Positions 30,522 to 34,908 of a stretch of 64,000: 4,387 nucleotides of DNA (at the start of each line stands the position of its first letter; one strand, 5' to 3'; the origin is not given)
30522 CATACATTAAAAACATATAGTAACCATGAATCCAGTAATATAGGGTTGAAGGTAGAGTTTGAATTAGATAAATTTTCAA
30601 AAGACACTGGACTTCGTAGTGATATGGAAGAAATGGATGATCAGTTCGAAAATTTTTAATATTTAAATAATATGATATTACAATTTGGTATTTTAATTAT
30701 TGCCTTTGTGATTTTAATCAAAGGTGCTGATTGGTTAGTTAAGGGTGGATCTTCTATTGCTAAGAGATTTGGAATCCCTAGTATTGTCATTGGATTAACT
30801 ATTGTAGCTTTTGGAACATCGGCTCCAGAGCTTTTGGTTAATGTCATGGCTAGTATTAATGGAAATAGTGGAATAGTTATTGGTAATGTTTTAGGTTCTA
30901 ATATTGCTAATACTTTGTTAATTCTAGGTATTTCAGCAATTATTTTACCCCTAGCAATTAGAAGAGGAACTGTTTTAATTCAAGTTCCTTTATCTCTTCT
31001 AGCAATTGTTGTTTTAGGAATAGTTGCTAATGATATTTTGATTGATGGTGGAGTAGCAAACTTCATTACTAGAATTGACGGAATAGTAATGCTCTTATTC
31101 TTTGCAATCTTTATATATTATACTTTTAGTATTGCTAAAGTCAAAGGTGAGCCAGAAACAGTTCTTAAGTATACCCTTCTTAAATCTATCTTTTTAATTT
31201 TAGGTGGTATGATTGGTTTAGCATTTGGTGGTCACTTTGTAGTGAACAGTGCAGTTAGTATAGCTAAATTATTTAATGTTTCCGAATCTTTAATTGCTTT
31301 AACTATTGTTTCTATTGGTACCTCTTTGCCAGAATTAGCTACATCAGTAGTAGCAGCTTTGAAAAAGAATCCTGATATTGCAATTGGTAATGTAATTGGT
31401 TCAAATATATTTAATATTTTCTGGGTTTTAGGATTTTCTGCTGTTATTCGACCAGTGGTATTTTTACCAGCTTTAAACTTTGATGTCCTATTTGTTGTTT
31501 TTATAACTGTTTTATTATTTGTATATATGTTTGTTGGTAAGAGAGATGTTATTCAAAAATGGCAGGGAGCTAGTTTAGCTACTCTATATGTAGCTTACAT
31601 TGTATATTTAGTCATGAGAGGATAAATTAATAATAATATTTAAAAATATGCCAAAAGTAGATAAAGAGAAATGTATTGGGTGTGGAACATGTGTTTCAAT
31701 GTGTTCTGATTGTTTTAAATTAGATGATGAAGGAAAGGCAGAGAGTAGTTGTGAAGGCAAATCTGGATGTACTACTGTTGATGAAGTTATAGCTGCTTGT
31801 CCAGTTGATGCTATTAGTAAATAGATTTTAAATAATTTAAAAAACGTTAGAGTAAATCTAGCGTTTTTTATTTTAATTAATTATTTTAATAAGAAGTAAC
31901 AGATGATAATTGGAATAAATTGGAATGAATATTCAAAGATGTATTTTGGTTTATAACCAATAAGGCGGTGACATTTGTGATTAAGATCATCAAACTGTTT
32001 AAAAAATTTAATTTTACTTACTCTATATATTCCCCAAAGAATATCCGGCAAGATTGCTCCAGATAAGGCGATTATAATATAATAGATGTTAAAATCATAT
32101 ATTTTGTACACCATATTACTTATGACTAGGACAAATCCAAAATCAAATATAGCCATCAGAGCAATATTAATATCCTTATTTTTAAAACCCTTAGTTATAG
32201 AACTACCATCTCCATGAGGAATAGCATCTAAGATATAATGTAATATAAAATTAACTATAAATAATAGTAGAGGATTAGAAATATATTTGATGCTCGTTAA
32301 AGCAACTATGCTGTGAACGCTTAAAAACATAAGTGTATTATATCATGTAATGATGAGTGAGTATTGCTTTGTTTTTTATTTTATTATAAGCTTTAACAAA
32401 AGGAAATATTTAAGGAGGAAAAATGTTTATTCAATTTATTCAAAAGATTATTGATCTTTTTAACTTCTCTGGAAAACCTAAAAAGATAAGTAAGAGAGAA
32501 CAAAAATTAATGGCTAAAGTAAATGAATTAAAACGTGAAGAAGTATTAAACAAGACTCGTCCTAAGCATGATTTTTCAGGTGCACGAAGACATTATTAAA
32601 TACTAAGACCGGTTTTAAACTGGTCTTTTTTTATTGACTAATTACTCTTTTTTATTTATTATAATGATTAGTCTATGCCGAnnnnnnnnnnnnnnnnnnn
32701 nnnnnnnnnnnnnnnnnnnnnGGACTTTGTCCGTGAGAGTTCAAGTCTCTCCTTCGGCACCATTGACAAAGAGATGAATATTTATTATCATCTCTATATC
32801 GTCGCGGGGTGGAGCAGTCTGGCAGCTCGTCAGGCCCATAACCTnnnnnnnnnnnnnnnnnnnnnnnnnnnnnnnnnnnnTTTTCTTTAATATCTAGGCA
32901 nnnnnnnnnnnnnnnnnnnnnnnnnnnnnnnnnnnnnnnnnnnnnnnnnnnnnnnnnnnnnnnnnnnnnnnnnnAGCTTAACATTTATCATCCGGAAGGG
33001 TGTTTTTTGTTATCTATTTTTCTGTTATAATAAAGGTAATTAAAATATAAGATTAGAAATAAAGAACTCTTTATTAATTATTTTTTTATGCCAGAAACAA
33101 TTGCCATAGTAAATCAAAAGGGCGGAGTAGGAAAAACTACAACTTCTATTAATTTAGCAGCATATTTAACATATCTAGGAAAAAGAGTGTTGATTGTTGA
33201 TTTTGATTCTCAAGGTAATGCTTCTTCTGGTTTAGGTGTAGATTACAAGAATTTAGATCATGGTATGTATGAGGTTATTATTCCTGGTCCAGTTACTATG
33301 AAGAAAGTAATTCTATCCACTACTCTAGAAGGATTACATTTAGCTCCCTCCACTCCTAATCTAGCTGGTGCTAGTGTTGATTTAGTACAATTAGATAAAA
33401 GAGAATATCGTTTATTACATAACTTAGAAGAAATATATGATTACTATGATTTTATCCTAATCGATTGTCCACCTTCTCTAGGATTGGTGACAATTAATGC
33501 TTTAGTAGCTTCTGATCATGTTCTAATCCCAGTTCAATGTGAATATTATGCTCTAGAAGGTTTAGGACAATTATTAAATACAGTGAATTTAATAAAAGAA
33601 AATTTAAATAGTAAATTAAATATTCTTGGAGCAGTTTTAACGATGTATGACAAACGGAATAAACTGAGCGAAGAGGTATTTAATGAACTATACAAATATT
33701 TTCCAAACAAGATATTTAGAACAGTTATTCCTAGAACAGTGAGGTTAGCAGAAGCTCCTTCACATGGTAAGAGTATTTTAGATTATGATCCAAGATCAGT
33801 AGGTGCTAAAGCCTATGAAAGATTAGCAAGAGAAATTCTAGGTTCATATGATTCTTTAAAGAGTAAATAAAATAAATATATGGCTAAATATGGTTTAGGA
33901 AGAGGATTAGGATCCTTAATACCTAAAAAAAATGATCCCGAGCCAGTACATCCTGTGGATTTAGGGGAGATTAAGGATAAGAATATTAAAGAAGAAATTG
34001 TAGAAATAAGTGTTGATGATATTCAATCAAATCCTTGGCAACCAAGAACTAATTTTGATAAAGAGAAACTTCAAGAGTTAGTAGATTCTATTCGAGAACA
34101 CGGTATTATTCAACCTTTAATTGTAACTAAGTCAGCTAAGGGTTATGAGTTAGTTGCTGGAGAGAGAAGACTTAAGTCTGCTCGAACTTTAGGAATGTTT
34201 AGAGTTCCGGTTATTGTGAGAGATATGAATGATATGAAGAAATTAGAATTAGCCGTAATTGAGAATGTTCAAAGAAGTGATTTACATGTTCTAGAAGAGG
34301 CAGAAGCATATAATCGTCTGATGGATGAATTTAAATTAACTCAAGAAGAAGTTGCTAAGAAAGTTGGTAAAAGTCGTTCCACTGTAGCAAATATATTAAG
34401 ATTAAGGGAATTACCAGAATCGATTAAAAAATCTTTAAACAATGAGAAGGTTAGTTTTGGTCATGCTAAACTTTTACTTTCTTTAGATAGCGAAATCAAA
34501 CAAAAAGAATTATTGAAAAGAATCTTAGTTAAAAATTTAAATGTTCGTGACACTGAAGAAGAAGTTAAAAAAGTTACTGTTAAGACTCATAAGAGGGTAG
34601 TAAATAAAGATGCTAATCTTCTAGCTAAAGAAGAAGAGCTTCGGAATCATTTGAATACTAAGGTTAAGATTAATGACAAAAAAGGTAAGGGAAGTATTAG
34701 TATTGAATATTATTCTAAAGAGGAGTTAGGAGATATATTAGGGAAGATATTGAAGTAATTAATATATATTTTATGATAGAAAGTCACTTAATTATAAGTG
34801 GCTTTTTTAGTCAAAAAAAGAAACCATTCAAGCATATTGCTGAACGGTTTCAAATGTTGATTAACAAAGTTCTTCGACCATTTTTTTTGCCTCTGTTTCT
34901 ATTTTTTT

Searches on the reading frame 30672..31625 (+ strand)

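Call 74: search_protein_families(library=pfam, proteins=[window:30672-31625:+], max_evalue=0.000001)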
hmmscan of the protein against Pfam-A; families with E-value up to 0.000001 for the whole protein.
window:30672-31625:+ (317 aa): 1 family
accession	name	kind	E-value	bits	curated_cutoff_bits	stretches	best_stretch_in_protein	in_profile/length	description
PF01699.29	Na_Ca_ex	-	1.4e-64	217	24.9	2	172-314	2-150/151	Sodium/calcium exchanger protein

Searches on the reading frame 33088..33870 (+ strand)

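Call 74: search_protein_families(library=pfam, proteins=[window:33088-33870:+], max_evalue=0.000001)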
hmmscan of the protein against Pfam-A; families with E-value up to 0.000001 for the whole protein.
window:33088-33870:+ (260 aa): 6 families
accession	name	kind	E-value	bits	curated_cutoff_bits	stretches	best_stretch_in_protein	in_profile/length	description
PF13614.12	AAA_31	-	6.8e-65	218.8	27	1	3-179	2-177/177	AAA domain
PF01656.29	CbiA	-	6.9e-30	104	25.4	1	5-230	1-125/125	CobQ/CobB/MinD/ParA nucleotide binding domain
PF10609.15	ParA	-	2e-11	44.2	27.1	1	3-250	4-245/246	NUBPL iron-transfer P-loop NTPase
PF06564.18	CBP_BcsQ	-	3.3e-11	43.6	21.3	1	5-248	4-231/234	Cellulose biosynthesis protein BcsQ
PF09140.17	MipZ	-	4.8e-10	39.6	20.7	0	5-42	3-40/262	ATPase MipZ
PF00142.24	Fer4_NifH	-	1.2e-09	38.5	25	0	8-44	5-41/271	4Fe-4S iron sulfur cluster binding proteins, NifH/frxC family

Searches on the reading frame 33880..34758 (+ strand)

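Call 74: search_protein_families(library=pfam, proteins=[window:33880-34758:+], max_evalue=0.000001)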
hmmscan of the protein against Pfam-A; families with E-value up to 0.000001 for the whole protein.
window:33880-34758:+ (292 aa): 3 families
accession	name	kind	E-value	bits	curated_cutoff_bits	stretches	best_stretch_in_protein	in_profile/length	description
PF17762.8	HTH_ParB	-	1.3e-36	125.2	22.6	1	134-232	2-100/102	ParB HTH domain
PF02195.25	ParB_N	-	4.5e-33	113.6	26.3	1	38-131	1-95/95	ParB N-terminal domain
PF23552.2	ParB_C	-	5.2e-10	39.1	23.8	1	243-290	1-49/50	ParB dimerisation domain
